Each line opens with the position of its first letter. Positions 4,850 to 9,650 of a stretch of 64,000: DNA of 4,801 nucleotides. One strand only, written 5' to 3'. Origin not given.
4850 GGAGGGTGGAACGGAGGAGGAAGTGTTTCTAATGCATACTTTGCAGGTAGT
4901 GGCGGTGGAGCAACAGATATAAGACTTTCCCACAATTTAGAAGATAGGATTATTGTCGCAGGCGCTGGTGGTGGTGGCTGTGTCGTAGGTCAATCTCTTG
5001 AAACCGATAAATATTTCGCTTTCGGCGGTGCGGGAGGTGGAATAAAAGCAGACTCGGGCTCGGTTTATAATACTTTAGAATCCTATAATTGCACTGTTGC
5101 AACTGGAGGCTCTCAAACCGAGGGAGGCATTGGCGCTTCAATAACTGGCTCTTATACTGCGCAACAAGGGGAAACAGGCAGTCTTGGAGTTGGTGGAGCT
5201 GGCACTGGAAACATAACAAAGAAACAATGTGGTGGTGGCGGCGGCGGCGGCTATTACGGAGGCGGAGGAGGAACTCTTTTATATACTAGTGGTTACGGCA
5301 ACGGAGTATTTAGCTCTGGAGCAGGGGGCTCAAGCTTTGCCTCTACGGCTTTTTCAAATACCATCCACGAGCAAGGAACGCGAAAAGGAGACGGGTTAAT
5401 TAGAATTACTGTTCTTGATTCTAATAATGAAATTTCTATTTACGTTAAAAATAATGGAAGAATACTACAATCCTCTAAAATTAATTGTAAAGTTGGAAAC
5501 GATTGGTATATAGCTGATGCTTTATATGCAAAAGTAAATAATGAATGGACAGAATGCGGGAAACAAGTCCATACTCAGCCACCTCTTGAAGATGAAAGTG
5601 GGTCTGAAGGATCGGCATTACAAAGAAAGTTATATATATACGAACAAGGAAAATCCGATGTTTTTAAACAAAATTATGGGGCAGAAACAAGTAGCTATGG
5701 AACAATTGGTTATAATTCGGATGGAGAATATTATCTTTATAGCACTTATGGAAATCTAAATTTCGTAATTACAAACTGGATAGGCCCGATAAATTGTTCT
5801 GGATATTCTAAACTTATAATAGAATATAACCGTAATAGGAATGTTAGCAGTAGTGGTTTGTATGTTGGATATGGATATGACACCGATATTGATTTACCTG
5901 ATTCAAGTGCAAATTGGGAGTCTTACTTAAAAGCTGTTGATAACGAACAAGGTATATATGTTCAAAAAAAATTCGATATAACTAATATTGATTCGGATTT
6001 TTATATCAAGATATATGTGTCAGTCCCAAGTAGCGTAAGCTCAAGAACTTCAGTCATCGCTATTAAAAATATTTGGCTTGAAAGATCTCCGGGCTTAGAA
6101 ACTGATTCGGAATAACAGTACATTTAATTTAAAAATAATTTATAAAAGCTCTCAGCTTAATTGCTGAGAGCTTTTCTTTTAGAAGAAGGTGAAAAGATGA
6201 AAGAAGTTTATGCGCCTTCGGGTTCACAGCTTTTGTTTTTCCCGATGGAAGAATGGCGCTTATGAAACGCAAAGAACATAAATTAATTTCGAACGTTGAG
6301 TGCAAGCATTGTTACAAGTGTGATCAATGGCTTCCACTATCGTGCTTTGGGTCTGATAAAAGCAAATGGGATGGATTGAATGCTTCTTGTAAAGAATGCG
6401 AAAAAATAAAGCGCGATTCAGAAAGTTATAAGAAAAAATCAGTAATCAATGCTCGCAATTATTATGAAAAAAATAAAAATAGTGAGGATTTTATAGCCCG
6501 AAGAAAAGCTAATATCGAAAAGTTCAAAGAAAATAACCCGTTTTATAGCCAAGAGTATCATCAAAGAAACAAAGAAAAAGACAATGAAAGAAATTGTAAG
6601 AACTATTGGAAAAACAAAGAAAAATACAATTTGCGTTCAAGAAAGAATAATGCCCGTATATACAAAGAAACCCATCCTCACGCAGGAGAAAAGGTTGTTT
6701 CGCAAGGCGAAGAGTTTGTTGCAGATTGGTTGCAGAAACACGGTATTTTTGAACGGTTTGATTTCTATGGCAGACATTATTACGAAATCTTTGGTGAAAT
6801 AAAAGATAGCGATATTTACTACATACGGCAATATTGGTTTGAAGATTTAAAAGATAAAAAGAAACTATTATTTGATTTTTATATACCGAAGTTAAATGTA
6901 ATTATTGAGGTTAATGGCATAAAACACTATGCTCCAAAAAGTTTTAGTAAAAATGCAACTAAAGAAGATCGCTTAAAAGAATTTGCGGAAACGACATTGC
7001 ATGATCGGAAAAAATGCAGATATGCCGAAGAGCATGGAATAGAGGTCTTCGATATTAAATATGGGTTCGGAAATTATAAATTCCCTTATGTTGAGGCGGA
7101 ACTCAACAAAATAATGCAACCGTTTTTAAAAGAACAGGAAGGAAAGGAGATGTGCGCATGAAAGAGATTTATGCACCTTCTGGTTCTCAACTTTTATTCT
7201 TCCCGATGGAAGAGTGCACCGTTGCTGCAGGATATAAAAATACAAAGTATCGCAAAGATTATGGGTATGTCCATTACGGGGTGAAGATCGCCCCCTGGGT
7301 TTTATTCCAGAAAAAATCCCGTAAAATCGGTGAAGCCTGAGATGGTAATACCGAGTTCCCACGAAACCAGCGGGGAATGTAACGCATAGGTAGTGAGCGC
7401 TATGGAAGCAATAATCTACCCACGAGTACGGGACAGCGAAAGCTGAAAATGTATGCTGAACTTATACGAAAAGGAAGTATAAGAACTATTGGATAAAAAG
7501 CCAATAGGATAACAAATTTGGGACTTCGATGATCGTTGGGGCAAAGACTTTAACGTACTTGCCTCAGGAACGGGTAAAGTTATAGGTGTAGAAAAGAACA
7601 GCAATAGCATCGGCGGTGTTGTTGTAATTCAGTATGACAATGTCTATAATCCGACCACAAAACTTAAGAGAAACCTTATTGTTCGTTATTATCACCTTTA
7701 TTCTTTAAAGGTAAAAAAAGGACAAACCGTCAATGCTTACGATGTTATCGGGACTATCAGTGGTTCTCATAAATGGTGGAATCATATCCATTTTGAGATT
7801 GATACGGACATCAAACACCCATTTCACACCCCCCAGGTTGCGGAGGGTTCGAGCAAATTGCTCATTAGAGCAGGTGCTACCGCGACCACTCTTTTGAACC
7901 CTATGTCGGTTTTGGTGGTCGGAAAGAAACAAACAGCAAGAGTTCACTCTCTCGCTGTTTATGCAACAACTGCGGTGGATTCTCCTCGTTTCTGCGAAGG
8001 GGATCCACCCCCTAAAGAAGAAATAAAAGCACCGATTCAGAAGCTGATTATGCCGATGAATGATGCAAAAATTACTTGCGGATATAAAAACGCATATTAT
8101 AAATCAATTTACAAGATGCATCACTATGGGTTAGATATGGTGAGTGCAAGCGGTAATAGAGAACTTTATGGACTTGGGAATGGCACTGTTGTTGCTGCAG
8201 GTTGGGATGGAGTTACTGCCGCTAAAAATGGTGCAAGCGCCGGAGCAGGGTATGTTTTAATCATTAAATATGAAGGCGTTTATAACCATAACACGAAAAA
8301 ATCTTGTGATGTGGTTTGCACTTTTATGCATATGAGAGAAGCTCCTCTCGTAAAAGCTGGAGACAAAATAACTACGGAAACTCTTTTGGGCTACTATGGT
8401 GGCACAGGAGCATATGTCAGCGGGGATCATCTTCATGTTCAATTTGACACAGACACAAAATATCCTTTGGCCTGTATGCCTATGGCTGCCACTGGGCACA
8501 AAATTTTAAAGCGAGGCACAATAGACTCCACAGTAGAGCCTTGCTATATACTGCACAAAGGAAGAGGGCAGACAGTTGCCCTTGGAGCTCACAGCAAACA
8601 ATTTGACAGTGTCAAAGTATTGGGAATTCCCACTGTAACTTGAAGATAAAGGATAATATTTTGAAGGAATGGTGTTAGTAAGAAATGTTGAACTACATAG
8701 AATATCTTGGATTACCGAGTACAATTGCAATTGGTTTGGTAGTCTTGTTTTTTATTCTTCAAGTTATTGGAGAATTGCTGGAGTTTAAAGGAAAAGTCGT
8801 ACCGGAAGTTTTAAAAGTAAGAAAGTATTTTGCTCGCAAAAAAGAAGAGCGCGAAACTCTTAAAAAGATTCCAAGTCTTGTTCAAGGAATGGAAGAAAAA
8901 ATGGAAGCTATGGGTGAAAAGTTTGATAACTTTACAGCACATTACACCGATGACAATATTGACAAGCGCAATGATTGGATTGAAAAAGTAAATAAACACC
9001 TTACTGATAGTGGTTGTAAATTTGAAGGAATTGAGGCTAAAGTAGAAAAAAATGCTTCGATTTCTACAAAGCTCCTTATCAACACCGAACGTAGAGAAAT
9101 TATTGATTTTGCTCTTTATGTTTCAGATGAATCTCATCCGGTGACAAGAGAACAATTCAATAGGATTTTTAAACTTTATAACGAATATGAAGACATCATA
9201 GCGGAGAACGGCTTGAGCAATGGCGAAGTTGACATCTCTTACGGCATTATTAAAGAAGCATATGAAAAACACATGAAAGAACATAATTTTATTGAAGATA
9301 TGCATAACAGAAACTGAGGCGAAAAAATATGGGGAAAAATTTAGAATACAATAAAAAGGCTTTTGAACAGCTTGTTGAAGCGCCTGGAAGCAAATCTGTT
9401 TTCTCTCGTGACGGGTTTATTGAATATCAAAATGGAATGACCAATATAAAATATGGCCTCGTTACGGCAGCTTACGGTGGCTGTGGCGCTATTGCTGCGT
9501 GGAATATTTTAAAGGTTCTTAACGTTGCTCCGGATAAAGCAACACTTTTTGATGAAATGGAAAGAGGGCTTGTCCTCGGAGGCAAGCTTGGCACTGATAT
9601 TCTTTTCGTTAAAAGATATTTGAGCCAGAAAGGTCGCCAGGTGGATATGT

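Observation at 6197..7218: Homing-endonuclease-like gene inserted with a ~60-bp target duplication of the M23 gene start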

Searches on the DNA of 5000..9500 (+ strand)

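Call 5: search_dna_similar(query=window:5000-9500:+, collection=phages, mode=distant, max_rows=30)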
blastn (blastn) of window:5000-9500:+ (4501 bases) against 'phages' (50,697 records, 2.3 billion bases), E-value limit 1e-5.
Records with a match: 26; places in all: 27; records where one place covers at least 80% of the query: 0.
Best place of each record, by identity: 80-90% 17; 60-80% 9.
By first word of the organism name: Staphylococcus 9; Clostridioides 5; Bacteriophage 2; Clostridium 2; Bacillus 2; uncultured 2; bajarodcaudo 2; Peptoclostridium 1; Arcanobacterium 1.
By host as written in the record: - 7; Mammaliicoccus sciuri C6854 3; Clostridium difficile 2; Bacillus subtilis 2; Homo sapiens 2; Clostridioides difficile 2; Peptoclostridium difficile strain DSM1296 1; Clostridioides sp. ES-S-0173-01 1; and 6 more.
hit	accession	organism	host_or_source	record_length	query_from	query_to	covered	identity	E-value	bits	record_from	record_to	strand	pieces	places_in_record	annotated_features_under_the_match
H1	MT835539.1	Bacteriophage sp.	human fecal samples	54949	2311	2524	5%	72.2%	8e-10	138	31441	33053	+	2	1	record has no annotation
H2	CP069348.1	Clostridioides phage pCD1602_4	water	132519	2322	2524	5%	68.9%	4e-13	84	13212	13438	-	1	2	record has no annotation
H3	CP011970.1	Peptoclostridium phage phiCDIF1296T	Peptoclostridium difficile strain ...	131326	2441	2519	2%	88.6%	2e-18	103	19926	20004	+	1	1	none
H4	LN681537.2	Clostridium phage phiCD211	Clostridium difficile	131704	2441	2519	2%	88.6%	2e-18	103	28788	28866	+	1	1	none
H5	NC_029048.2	Clostridium phage phiCD211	Clostridium difficile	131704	2441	2519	2%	88.6%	2e-18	103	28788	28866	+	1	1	none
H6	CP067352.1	Clostridioides phage ES-S-0173-01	Clostridioides sp. ES-S-0173-01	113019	2441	2524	2%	81.0%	5e-12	81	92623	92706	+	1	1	record has no annotation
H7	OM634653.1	Bacillus phage vB_BsuS_PJN02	Bacillus subtilis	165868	2441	2517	2%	87.0%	2e-16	95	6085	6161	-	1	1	none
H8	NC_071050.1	Bacillus phage vB_BsuS_PJN02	Bacillus subtilis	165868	2441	2517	2%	87.0%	2e-16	95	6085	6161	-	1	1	none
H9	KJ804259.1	Staphylococcus phage 6ec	Homo sapiens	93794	2442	2521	2%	82.5%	8e-10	73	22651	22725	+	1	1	tapemeasure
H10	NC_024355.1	Staphylococcus phage 6ec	Homo sapiens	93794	2442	2521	2%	82.5%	8e-10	73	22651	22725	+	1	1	tail length tape measure protein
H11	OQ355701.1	Staphylococcus phage vB_SepS_BE22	Staphylococcus epidermidis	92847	2442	2521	2%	82.5%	8e-10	73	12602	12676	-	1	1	hypothetical protein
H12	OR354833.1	Staphylococcus phage S-CoN_Ph10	Staphylococcus sp.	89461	2442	2521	2%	82.5%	8e-10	73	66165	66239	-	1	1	hypothetical protein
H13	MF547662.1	Clostridioides phage LIBA6276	Clostridioides difficile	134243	2441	2519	2%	79.7%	3e-9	72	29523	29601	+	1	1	none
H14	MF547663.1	Clostridioides phage LIBA2945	Clostridioides difficile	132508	2441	2519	2%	79.7%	3e-9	72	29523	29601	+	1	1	none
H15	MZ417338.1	Staphylococcus phage PG-2021_4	Mammaliicoccus sciuri C6854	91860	2442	2519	2%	80.8%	8e-10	74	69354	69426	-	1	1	record has no annotation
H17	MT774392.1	uncultured phage cr128_1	human feces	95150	2445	2519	2%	81.8%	3e-9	72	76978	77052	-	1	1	none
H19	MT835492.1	Bacteriophage sp.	human fecal samples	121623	2441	2515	2%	81.8%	1e-7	67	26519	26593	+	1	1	record has no annotation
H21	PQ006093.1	bajarodcaudo virus 2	Neotoma bryanti feces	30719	2447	2517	2%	83.1%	2e-10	75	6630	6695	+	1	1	none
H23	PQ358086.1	Arcanobacterium phage TPWB06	Arcanobacterium sp.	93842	2445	2517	2%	79.5%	4e-7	65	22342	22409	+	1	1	none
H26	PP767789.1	Clostridioides phage phiCDKH02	Clostridioides difficile CD500-12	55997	2450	2517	2%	79.4%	5e-6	61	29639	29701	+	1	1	none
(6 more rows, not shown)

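Call 9: get_annotated_region(hit=H7, flank=2500)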
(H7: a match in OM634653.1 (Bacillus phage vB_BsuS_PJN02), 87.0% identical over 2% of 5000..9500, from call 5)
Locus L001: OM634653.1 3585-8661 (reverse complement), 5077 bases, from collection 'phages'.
description: Bacillus phage vB_BsuS_PJN02, complete genome.
organism: Bacillus phage vB_BsuS_PJN02 (NCBI taxid 2920374)
taxonomy: Viruses; Duplodnaviria; Heunggongvirae; Uroviricota; Caudoviricetes; Zhangjivirus; Zhangjivirus PJN02
host: Bacillus subtilis; source: waste water; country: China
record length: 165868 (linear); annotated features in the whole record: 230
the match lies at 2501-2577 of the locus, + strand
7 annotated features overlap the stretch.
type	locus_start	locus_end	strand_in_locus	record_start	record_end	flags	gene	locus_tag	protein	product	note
CDS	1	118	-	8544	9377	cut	-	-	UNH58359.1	ParM-like protein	-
CDS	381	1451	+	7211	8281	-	-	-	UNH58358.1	RecD-like DNA helicase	-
CDS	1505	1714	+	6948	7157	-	-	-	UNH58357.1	mobile intron protein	-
CDS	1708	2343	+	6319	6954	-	-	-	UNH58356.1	endonuclease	-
CDS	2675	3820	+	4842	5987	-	-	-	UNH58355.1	RecD-like DNA helicase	-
CDS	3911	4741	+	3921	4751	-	-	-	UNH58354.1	hypothetical protein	-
CDS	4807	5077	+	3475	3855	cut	-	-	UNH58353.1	hypothetical protein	-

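Call 10: get_annotated_region(hit=H4, flank=2500)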
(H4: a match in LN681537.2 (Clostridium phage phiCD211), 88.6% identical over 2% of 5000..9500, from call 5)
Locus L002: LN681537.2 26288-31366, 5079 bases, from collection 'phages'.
description: Clostridium phage phiCD211, complete genome.
organism: Clostridium phage phiCD211 (NCBI taxid 1582152)
taxonomy: Viruses; Duplodnaviria; Heunggongvirae; Uroviricota; Caudoviricetes
host: Clostridium difficile; source: -; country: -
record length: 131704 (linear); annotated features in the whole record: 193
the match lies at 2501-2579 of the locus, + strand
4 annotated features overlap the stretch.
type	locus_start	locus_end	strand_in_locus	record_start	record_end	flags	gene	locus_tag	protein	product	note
CDS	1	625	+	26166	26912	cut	-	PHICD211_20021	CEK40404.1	hypothetical protein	Evidence 5 : No homology to any previously reported sequences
CDS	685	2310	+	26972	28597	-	-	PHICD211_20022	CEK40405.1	Minor tail protein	Evidence 5 : No homology to any previously reported sequences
misc_RNA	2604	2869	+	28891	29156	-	-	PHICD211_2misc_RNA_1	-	Intron_gpI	-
CDS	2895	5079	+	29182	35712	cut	-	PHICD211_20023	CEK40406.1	Tail tape measure protein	Evidence 5 : No homology to any previously reported sequences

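Call 11: get_annotated_region(hit=H10, flank=2500)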
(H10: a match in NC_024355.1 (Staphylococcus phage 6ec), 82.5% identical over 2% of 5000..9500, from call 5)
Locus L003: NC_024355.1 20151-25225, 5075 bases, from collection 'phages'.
description: Staphylococcus phage 6ec, complete genome.
organism: Staphylococcus phage 6ec (NCBI taxid 1500386)
taxonomy: Viruses; Duplodnaviria; Heunggongvirae; Uroviricota; Caudoviricetes; Sextaecvirus; Sextaecvirus sextaec
host: Homo sapiens; source: anterior nares; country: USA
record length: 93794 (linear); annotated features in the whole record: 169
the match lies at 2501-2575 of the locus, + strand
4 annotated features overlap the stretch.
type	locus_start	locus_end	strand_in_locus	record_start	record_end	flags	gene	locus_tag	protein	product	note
CDS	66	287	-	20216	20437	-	-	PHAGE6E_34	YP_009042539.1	hypothetical protein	-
CDS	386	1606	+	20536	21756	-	-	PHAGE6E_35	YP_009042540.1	minor tail protein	similar to phage tape measure protein, staphylococcal phage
CDS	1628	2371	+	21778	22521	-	-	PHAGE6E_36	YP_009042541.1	HNH endonuclease domain protein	-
CDS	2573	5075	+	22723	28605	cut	-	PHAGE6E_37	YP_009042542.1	tail length tape measure protein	similar to bacteriophage tail protein or tail measure length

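Call 12: get_annotated_region(hit=H1, flank=3000)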
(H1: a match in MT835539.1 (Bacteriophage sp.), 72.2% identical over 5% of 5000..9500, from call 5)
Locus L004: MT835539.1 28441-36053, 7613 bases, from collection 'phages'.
description: UNVERIFIED: Bacteriophage sp. clone scaffold_125 genomic sequence.
organism: Bacteriophage sp. (NCBI taxid 38018)
taxonomy: Viruses
host: -; source: human fecal samples; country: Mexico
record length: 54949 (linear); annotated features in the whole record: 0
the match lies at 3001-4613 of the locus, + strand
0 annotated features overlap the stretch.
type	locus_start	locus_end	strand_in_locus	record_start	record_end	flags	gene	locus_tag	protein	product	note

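Call 41: search_rna_families(sources=[L001, L002, L003, L004, L012], threshold=evalue, max_evalue=1, show_alignments=2)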
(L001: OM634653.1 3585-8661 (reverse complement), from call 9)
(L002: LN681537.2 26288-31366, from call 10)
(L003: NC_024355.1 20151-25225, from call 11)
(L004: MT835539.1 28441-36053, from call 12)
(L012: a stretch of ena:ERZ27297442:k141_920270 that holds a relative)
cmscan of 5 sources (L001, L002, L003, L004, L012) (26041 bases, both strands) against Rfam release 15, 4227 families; matches with E-value up to 1: 0.
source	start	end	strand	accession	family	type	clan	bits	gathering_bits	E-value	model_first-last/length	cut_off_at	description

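Call 51: get_annotated_region(hit=H17, flank=1500)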
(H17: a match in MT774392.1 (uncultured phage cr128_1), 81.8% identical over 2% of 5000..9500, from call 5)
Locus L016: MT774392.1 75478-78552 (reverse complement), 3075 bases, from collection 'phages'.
description: Uncultured phage cr128_1, complete genome.
organism: uncultured phage cr128_1 (NCBI taxid 2772076)
taxonomy: Viruses; Duplodnaviria; Heunggongvirae; Uroviricota; Caudoviricetes; Crassvirales; Steigviridae; Asinivirinae; Mahlunavirus; Mahlunavirus rarus
host: -; source: human feces; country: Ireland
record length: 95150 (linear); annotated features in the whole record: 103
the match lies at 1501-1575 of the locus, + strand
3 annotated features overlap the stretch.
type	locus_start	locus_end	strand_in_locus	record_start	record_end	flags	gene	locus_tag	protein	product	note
CDS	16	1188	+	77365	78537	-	-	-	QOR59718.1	hypothetical protein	gp_25443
CDS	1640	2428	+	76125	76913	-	-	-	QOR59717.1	major capsid protein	gp_25442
CDS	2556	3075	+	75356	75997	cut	-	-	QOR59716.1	hypothetical protein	gp_25441; VOG5047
